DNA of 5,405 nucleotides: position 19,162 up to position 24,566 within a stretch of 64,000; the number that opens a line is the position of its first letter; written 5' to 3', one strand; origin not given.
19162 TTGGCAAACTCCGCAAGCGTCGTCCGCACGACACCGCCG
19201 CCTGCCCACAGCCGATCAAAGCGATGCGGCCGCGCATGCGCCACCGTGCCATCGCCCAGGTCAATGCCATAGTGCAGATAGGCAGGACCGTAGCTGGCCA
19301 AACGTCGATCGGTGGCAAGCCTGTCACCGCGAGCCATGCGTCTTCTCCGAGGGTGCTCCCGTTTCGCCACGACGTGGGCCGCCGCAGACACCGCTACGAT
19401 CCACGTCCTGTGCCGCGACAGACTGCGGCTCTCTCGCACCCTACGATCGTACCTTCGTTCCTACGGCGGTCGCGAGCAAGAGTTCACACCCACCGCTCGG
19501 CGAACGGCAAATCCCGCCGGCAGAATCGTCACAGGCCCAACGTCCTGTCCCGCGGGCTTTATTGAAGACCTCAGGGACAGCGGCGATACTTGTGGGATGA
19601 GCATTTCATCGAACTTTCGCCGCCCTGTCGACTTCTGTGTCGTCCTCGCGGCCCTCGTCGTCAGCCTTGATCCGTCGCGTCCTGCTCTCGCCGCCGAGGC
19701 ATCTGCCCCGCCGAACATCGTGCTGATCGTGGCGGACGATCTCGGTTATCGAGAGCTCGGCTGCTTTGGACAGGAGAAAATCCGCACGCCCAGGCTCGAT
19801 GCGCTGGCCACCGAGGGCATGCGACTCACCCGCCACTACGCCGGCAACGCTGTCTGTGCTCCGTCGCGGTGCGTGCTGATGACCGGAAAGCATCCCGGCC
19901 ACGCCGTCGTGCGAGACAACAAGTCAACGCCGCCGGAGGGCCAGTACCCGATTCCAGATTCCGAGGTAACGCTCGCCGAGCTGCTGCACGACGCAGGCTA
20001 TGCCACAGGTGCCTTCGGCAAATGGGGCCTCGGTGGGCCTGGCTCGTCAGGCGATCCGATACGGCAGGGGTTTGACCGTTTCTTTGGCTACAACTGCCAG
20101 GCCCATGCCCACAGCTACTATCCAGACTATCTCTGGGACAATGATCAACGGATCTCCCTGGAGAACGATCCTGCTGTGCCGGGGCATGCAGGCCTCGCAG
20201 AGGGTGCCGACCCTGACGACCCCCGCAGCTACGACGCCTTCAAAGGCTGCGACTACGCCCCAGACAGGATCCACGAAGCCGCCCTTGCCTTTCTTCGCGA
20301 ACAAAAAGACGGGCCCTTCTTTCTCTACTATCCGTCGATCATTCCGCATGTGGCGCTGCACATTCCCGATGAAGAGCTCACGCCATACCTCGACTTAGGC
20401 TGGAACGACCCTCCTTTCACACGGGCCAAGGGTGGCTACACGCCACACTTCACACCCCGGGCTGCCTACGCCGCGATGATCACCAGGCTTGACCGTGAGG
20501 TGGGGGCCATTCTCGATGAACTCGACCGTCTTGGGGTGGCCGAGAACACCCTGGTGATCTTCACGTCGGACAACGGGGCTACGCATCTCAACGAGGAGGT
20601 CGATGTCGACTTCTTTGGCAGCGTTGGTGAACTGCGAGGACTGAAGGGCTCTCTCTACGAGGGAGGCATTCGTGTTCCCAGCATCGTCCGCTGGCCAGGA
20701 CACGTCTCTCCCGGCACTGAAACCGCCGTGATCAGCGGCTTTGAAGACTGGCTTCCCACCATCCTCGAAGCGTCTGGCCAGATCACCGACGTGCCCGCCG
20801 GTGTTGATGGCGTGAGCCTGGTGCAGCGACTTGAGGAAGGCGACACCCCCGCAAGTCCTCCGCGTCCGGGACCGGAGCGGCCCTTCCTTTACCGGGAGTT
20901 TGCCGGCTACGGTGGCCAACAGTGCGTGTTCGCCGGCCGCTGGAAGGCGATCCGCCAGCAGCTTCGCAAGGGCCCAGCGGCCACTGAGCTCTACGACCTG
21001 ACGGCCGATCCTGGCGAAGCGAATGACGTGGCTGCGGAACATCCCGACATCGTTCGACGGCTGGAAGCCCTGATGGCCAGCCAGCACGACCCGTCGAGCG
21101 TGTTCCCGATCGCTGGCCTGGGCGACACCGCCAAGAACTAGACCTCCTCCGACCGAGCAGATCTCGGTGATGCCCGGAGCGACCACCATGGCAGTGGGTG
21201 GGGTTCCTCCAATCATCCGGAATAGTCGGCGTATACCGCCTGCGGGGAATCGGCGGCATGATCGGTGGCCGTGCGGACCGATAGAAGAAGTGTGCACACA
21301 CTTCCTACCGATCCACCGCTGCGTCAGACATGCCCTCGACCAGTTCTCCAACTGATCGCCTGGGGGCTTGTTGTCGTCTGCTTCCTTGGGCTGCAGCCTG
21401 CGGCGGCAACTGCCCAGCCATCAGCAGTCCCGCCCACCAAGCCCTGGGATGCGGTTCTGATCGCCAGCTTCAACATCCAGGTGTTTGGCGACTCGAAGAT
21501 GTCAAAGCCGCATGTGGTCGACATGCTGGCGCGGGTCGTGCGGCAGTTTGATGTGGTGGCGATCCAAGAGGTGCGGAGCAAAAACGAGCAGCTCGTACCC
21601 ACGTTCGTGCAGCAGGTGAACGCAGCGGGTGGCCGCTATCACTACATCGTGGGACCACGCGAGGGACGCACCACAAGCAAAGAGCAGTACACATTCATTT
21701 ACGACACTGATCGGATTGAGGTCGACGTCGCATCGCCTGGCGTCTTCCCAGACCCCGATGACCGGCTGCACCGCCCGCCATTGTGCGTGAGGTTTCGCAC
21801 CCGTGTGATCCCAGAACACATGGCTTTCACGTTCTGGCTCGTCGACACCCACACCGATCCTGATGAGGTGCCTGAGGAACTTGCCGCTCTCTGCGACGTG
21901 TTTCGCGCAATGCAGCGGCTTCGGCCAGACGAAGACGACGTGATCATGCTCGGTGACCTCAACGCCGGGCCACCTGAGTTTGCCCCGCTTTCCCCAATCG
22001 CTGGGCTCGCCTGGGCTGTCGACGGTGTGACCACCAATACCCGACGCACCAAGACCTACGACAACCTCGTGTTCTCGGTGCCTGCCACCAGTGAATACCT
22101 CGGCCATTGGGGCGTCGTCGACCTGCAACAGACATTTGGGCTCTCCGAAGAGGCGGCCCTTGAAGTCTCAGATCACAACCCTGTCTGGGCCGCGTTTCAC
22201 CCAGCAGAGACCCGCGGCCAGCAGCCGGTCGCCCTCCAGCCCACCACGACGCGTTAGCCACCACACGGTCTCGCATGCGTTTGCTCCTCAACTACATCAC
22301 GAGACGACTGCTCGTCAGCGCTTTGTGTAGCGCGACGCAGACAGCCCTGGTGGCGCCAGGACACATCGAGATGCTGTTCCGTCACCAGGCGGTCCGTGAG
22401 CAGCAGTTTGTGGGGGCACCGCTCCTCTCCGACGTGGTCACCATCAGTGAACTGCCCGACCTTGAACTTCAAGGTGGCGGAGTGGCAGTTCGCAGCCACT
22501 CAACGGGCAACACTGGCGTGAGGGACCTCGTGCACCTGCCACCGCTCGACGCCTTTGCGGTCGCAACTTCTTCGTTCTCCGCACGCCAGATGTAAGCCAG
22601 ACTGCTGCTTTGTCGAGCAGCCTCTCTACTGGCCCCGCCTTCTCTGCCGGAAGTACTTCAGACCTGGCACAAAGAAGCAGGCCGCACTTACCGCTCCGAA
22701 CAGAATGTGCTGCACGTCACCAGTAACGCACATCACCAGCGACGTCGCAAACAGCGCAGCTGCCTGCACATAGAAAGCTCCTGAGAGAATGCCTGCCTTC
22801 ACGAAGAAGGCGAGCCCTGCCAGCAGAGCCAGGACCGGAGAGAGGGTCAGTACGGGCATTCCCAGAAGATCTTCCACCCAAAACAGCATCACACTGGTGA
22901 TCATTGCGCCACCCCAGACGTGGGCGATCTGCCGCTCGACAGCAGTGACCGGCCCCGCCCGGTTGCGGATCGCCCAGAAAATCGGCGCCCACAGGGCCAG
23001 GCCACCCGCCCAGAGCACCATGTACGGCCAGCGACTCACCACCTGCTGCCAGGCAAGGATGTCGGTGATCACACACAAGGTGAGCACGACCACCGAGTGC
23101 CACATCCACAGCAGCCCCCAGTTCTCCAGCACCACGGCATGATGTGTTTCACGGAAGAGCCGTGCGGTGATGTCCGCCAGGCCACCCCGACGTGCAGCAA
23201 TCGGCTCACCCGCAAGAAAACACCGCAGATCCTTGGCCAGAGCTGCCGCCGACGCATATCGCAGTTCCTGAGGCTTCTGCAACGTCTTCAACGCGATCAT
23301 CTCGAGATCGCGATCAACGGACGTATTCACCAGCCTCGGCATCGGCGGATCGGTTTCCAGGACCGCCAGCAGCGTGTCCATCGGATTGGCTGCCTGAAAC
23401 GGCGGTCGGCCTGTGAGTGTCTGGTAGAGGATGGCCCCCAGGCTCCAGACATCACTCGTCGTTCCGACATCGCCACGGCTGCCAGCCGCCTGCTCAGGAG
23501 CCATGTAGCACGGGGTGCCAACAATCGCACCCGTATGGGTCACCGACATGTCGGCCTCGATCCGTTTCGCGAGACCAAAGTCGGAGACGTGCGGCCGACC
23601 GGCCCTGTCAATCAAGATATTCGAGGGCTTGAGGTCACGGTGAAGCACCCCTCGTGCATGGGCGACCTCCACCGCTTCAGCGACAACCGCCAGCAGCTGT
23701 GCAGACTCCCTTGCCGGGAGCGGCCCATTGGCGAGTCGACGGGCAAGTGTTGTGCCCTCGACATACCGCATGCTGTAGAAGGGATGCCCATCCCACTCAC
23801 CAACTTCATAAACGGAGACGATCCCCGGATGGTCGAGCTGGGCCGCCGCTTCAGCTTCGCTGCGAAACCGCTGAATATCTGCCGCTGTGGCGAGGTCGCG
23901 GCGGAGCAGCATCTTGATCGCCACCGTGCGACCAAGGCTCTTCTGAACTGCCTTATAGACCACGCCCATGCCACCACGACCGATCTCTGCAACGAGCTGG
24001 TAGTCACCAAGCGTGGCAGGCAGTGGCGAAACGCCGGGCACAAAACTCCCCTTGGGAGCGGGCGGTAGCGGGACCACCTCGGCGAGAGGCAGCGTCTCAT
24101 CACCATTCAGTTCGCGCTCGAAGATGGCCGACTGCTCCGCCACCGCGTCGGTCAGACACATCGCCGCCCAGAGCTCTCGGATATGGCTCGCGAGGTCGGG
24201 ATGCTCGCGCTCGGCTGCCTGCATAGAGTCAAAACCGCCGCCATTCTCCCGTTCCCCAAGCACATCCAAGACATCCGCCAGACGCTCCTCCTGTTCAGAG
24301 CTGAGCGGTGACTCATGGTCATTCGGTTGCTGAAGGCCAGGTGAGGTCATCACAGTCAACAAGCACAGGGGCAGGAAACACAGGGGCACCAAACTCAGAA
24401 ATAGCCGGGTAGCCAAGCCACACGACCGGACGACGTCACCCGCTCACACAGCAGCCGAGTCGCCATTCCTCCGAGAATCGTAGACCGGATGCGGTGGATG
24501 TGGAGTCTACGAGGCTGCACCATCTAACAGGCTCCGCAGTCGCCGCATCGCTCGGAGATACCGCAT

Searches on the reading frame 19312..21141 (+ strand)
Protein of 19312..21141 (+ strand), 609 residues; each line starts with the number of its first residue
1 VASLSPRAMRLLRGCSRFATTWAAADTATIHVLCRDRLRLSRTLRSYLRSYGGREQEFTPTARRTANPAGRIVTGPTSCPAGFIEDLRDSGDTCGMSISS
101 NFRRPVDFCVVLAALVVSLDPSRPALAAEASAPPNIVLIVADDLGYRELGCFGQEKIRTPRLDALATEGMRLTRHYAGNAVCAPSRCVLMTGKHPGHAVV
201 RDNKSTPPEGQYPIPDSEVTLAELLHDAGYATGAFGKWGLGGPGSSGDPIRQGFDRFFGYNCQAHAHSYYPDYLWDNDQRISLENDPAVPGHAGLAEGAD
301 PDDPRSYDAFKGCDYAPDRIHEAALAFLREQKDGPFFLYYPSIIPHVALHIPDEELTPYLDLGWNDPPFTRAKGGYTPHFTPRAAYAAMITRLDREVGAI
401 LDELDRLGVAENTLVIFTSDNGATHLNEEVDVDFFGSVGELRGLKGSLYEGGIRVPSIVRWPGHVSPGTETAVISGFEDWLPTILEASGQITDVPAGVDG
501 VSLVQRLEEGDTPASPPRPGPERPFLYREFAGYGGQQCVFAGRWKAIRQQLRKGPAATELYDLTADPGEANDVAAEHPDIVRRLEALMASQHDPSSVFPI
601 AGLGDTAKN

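Call 81: search_protein_families(library=pfam, proteins=[window:19312-21141:+], max_evalue=0.0001)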
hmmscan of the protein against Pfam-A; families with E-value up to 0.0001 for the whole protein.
window:19312-21141:+ (609 aa): 3 families
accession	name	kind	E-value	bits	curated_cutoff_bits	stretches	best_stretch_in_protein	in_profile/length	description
PF00884.28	Sulfatase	-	4e-52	177.8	25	1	134-489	1-300/301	Sulfatase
PF01663.27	Phosphodiest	-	1.1e-09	38.9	23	1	156-433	18-233/342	Type I phosphodiesterase / nucleotide pyrophosphatase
PF16347.10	SGSH_C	-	8e-09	36.3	29.3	1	447-585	10-145/154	N-sulphoglucosamine sulphohydrolase, C-terminal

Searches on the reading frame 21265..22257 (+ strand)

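Call 81: search_protein_families(library=pfam, proteins=[window:21265-22257:+], max_evalue=0.0001)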
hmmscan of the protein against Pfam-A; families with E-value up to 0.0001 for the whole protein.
window:21265-22257:+ (330 aa): 1 family
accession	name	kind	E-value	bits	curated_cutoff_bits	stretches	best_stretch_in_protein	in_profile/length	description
PF03372.29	Exo_endo_phos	-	6.7e-12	46.1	24.5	1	67-261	1-205/225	Endonuclease/Exonuclease/phosphatase family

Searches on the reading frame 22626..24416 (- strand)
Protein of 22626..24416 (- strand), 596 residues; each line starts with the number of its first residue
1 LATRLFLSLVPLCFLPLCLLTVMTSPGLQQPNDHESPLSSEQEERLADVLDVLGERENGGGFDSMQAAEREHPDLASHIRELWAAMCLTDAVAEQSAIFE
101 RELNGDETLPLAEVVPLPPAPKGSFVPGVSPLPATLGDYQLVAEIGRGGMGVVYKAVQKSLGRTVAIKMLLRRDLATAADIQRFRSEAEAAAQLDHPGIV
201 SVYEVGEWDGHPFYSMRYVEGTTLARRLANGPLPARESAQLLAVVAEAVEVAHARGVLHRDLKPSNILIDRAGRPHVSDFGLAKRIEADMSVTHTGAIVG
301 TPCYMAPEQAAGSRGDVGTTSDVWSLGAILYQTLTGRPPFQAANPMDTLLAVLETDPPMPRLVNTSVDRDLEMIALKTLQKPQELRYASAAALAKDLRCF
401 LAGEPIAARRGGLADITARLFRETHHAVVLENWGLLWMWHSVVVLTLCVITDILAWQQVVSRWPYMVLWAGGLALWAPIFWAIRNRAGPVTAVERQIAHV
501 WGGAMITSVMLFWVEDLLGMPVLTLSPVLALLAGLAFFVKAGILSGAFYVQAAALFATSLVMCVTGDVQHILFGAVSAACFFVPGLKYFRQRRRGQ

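Call 81: search_protein_families(library=pfam, proteins=[window:22626-24416:-], max_evalue=0.0001)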
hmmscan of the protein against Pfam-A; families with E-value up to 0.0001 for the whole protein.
window:22626-24416:- (596 aa): 3 families
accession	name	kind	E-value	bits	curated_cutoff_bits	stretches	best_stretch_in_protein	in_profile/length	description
PF00069.31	Pkinase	-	1.9e-49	168.9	31.7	1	139-387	1-252/263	Protein kinase domain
PF07714.23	PK_Tyr_Ser-Thr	-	2.9e-30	105.9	23.1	1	141-378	3-240/258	Protein tyrosine and serine/threonine kinase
PF01636.29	APH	-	5.3e-07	30.1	23.2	0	241-283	154-197/239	Phosphotransferase enzyme family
